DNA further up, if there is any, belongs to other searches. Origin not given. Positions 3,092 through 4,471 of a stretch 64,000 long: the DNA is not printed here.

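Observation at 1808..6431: Four-gene operon: TrmB-like regulator, unknown 445-aa protein, SPASM-like radical SAM, B12-radical SAM. Candidate novel modification pathway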

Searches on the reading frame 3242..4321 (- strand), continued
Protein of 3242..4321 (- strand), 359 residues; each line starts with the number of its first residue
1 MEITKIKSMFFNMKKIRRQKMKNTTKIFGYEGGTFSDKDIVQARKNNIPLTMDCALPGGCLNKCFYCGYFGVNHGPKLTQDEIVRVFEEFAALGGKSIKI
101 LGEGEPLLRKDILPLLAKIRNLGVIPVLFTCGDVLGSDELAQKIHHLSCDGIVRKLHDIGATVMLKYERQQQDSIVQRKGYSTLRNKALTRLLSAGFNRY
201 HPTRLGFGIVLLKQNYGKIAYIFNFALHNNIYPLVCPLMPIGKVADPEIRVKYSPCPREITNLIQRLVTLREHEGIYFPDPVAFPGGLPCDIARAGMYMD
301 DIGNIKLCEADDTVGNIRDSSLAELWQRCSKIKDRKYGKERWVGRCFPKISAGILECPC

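Call 39: find_encoding_contigs(protein=P0122, flank=10000, max_places=3)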
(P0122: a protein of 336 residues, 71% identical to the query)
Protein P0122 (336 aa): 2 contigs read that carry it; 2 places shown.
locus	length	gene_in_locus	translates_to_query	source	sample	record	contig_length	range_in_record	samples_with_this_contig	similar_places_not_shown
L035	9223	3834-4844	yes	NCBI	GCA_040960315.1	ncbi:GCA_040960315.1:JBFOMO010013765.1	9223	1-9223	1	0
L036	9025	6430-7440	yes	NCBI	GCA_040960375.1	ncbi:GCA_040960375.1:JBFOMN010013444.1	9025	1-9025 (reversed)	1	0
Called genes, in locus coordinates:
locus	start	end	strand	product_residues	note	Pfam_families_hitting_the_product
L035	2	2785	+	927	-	?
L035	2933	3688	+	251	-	PF01978:TrmB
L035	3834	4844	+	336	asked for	PF04055:Radical_SAM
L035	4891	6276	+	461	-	PF02310:B12-binding, PF04055:Radical_SAM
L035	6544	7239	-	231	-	-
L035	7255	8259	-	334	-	PF18920:DUF5671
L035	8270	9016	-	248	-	PF01925:TauE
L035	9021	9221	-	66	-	?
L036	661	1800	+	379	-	PF00988:CPSase_sm_chain, PF00117:GATase, PF07722:Peptidase_C26 (weak)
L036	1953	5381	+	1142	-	PF25596:CPSase_L_D1, PF02786:CPSase_L_D2, PF02786:CPSase_L_D2, PF02787:CPSase_L_D3, PF25596:CPSase_L_D1, PF02222:ATP-grasp, PF02786:CPSase_L_D2, PF02142:MGS, +2 more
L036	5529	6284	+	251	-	PF01978:TrmB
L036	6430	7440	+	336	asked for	PF04055:Radical_SAM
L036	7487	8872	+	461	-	PF02310:B12-binding, PF04055:Radical_SAM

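Call 40: find_encoding_contigs(protein=P0123, flank=10000, max_places=2)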
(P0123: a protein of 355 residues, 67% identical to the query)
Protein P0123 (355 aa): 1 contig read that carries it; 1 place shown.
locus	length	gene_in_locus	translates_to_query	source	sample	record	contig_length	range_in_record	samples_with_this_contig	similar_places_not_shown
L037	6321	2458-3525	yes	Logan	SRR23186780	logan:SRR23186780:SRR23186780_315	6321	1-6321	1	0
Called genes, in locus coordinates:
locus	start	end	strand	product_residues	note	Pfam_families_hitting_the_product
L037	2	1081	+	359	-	?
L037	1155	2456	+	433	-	PF11805:DUF3326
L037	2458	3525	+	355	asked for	PF04055:Radical_SAM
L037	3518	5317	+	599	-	-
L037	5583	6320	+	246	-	?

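Call 41: find_encoding_contigs(protein=P0129, flank=10000, max_places=2)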
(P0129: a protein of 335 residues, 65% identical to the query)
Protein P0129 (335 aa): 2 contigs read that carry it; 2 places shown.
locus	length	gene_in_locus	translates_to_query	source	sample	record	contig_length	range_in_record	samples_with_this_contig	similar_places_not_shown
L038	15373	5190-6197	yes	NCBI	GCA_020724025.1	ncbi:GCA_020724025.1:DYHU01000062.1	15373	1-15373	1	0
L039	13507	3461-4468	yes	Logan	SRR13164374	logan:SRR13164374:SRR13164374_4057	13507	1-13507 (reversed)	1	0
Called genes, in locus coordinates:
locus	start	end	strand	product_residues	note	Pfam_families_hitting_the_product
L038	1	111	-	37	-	?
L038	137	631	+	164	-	PF14280:DUF4365 (weak)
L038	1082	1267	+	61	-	-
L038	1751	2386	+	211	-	-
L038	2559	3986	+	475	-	PF02310:B12-binding, PF04055:Radical_SAM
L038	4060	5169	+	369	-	PF13433:Peripla_BP_5, PF13458:Peripla_BP_6, PF01094:ANF_receptor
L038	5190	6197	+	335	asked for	PF04055:Radical_SAM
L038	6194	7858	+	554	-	-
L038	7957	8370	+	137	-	-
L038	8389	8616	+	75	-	PF04255:DUF433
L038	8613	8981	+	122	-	PF18480:DUF5615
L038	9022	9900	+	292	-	PF02653:BPD_transp_2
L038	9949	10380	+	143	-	PF13366:PDDEXK_3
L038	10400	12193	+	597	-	PF21810:DUF6880, PF00515:TPR_1 (faint)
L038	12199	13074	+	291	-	PF02653:BPD_transp_2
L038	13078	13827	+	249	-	PF13476:AAA_23 (weak), PF00005:ABC_tran, PF13304:AAA_21 (weak)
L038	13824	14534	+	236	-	PF00005:ABC_tran, PF13304:AAA_21 (faint)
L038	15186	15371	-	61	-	?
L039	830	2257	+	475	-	PF02310:B12-binding, PF04055:Radical_SAM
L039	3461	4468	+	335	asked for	PF04055:Radical_SAM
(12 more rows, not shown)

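Call 48: search_protein_families(library=pfam, proteins=[L037:3518-5317:+], max_evalue=0.01)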
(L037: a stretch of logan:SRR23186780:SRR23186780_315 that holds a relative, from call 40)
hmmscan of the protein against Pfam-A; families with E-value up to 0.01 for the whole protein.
L037:3518-5317:+ (599 aa): 1 family
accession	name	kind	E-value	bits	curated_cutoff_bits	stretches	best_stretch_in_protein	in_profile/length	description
PF13325.12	MCRS_N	-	0.0014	19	25.8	1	492-562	73-139/199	N-terminal region of micro-spherule protein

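Call 60: find_related_loci(query=A1, collection=viral_contigs, flank=8000)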
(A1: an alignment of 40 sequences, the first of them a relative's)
Query A1 (351 aa) in viral_contigs; peptide patterns used: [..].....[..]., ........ (x = any residue, [..] = any of these).
64 stretches matched a pattern; 1 encode a relative of the query (tblastn E <= 1e-3); 1 distinct loci.
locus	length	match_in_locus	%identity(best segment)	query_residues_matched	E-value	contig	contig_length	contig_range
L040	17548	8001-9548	26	8-149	2e-7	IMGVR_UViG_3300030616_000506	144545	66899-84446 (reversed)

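Call 62: search_protein_families(library=pfam, proteins=[L008:6398-7672:-, L008:9706-11358:-, L012:9059-10837:-, L014:7076-7870:+, L014:9153-9803:-, L015:2191-2901:+, L015:4809-5441:+, L018:3653-4129:+, L018:1647-2075:+, L027:1640-5416:+], max_evalue=0.001)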
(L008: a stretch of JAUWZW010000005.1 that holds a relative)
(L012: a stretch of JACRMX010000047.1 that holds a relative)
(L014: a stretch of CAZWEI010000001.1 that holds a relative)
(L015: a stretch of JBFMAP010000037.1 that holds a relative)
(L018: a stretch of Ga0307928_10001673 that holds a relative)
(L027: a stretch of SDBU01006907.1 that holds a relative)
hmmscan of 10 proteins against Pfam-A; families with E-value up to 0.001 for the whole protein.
L008:6398-7672:- (424 aa): 1 family
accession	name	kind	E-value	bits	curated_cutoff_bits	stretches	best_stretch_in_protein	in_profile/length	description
PF14528.11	LAGLIDADG_3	-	4.6e-05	24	22.5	1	236-310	2-78/82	LAGLIDADG-like domain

L008:9706-11358:- (550 aa): 3 families
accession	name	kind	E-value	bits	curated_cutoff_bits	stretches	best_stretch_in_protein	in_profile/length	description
PF21763.2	DHH_CID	-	1.1e-22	80.7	27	1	226-298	1-72/84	DHH-CID domain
PF02272.25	DHHA1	-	1.7e-12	48.1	25.9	1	414-491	28-101/102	DHHA1 domain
PF01368.27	DHH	-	1.3e-11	45.3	28.1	1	33-169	3-103/125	DHH family, N-terminal domain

L012:9059-10837:- (592 aa): 4 families
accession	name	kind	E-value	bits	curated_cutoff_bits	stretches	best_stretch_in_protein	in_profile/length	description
PF01380.27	SIS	-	4.4e-46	156.4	25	2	291-410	9-129/131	SIS domain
PF13522.11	GATase_6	-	4e-18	66.1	27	1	81-199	8-129/130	Glutamine amidotransferase domain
PF13537.11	GATase_7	-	4.6e-14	52.9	25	1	102-201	12-118/123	Glutamine amidotransferase domain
PF13580.11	SIS_2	-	0.00078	19.9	27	0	328-368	97-137/138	SIS domain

L014:7076-7870:+ (264 aa): 2 families
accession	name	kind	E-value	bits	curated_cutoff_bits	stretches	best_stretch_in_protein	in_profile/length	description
PF04967.18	HTH_10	-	2.5e-18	66.1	23.1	1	203-254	1-52/53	HTH DNA binding domain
PF08279.18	HTH_11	-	0.00064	20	25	0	225-259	15-49/55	HTH domain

L014:9153-9803:- (216 aa): 0 families

L015:2191-2901:+ (236 aa): 2 families
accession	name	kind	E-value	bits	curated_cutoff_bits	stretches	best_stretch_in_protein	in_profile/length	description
PF04967.18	HTH_10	-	1.9e-18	66.5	23.1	1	175-226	1-52/53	HTH DNA binding domain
PF08279.18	HTH_11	-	0.00059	20.1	25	0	197-231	15-49/55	HTH domain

L015:4809-5441:+ (210 aa): 1 family
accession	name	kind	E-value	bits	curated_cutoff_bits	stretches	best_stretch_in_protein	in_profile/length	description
PF00551.24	Formyl_trans_N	-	2.2e-54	184.4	26.1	1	4-183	2-180/181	Formyl transferase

L018:3653-4129:+ (158 aa): 6 families
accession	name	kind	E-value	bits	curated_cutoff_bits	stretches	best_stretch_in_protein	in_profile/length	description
PF00383.29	dCMP_cyt_deam_1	-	7.1e-29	100.1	25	1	15-109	3-101/102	Cytidine and deoxycytidylate deaminase zinc-binding region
PF14437.12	MafB19-deam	-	9.2e-22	77.9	27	1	17-114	4-105/142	MafB19-like deaminase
PF18772.7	APOBEC2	-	0.00022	21.7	26.8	1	34-95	23-86/175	APOBEC2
PF18750.7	SNAD4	-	0.00022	21.7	27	1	53-96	25-69/130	Secreted Novel AID/APOBEC-like Deaminase 4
PF14439.12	Bd3614-deam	-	0.00037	20.9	38.5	1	41-96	18-72/113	Bd3614-like deaminase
PF18778.7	NAD1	-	0.00074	20.1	27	1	34-96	25-88/175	Novel AID APOBEC clade 1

L018:1647-2075:+ (142 aa): 1 family
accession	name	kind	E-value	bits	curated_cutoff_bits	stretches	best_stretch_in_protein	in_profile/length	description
PF01230.28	HIT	-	0.00024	22.1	21.5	1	3-97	5-97/98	HIT domain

L027:1640-5416:+ (1258 aa): 2 families
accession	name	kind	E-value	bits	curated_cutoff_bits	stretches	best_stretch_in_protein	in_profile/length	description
PF13884.11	Peptidase_S74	-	1.3e-06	29.1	22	1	1157-1203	1-49/58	Chaperone of endosialidase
PF21300.2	LbR_Ice_bind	-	3.4e-05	24.3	30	1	1028-1088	3-62/97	Grass antifreeze beta roll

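Call 66: predict_structure(alignment_id=A1)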
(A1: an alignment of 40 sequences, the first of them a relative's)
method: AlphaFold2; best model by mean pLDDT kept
length: 351 residues; sequences in the alignment: 40
mean_pLDDT: 92.0   pTM: 0.91
mean pLDDT of the five models: 92.0, 91.6, 91.6, 91.5, 90.2
residues with pLDDT >= 90: 297; 70-90: 32; 50-70: 7; < 50: 15
segments of 3 or more residues with pLDDT < 50: 1-15
pLDDT, mean of each block of 10 residues (from residue 1): 41 59 95 97 94 85 85 98 99 89 98 99 97 98 99 98 94 97 98 97 97 97 96 92 95 95 91 79 95 97 97 98 96 92 88 52
secondary structure, 60 per line:
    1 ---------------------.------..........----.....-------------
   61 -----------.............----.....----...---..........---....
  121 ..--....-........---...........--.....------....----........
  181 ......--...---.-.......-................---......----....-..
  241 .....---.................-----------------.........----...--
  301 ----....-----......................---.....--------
elements in order: H29-38 E43-47 H72-84 E89-93 H104-113 E117-122 H125-128 H130-137 H141-151 E154-158 H165-168 H173-186 E197-203 H205-220 E224-229 H234-237 H239-245 H249-265 H283-287 E288-291 E296-298 E305-308 H314-335 H339-343

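Call 69: search_solved_structures(query=L006:6800-7939:+, max_evalue=0.00001)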
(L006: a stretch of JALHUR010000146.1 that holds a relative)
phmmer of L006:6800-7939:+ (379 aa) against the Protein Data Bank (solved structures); distinct sequences matched with E-value up to 0.00001: 44.
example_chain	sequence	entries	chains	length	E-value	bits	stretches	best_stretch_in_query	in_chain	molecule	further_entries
4n0q_A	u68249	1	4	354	3.6e-52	180.9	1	31-376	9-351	Leu/Ile/Val-binding protein homolog 3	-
3ipc_A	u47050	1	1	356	1.8e-51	178.6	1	33-368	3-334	ABC transporter, substrate binding protein (Amino acid)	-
3ip5_A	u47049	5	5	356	4.9e-51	177.1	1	33-368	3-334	ABC transporter, substrate binding protein (Amino acid)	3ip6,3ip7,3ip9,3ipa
1usg_A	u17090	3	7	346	2.8e-44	154.9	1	32-373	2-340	LEUCINE-SPECIFIC BINDING PROTEIN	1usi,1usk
2lbp_A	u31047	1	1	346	3.8e-43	151.2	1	32-373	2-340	LEUCINE-BINDING PROTEIN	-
1z15_A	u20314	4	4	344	8.9e-43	150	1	32-373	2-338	Leu/Ile/Val-binding protein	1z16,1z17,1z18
2liv_A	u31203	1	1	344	1.7e-42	149.1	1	32-373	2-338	LEUCINE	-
3td9_A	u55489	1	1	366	8.4e-41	143.5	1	31-359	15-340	Branched chain amino acid ABC transporter, periplasmic amino acid-binding protein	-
8z0g_A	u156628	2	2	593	1.1e-39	139.8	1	46-373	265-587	Leu/Ile/Val-binding protein,Leu/Ile/Val-binding protein,mNeonGreen | NeIle,Leu/Ile/Val-binding protein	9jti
4gnr_A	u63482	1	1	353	5e-37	131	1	29-374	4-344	ABC transporter substrate-binding protein-branched chain amino acid transport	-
4mlc_A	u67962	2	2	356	2.6e-30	108.9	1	28-361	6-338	Extracellular ligand-binding receptor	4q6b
3hut_A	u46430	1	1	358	9.4e-27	97.2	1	34-360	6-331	putative branched-chain amino acid ABC transporter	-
4q6w_A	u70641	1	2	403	4.4e-25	91.7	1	16-349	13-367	Putative leu/ile/val-binding protein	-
4mpt_A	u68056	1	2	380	8.5e-25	90.8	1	30-349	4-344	Putative leu/ile/val-binding protein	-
8q52_A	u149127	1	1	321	1e-20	77.4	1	32-182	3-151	Leucine-specific-binding protein,Chemotaxis protein CheY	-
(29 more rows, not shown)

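Call 77: find_encoding_contigs(protein=P0124, flank=9000, max_places=2)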
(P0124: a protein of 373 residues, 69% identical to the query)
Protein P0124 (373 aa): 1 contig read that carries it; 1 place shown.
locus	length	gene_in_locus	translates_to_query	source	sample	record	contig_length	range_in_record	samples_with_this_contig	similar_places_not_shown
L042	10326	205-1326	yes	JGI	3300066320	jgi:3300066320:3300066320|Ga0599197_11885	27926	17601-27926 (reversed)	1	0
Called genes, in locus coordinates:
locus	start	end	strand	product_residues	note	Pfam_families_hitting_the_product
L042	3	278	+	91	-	?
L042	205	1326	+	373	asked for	PF04055:Radical_SAM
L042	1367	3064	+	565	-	-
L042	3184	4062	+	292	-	PF02653:BPD_transp_2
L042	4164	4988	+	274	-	-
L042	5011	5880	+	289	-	PF02653:BPD_transp_2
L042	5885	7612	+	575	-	PF13401:AAA_22 (faint)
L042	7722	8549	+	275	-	PF02463:SMC_N (weak), PF00005:ABC_tran, PF13175:AAA_15 (weak), PF13304:AAA_21 (weak), PF12399:BCA_ABC_TP_C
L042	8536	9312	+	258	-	PF00005:ABC_tran, PF13555:AAA_29 (weak), PF13304:AAA_21 (weak)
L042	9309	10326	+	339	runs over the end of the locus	PF09903:DUF2130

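Call 78: find_encoding_contigs(protein=P0125, flank=9000, max_places=2)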
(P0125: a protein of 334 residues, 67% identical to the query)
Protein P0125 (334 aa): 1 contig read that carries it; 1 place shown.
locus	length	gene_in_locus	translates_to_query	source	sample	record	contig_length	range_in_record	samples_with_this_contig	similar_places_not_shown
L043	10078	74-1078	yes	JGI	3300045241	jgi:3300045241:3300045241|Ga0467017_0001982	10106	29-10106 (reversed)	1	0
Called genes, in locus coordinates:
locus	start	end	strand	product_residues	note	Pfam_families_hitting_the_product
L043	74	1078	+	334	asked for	PF04055:Radical_SAM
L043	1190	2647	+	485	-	PF02310:B12-binding, PF04055:Radical_SAM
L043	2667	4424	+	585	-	-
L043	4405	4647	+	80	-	PF02653:BPD_transp_2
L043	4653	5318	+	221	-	PF02653:BPD_transp_2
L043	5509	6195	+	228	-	PF02653:BPD_transp_2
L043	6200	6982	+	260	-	PF02463:SMC_N (faint), PF13175:AAA_15 (faint), PF00005:ABC_tran, PF13304:AAA_21 (weak), PF12399:BCA_ABC_TP_C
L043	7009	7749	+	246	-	PF00005:ABC_tran, PF13304:AAA_21 (faint)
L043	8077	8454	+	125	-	-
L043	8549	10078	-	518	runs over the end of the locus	?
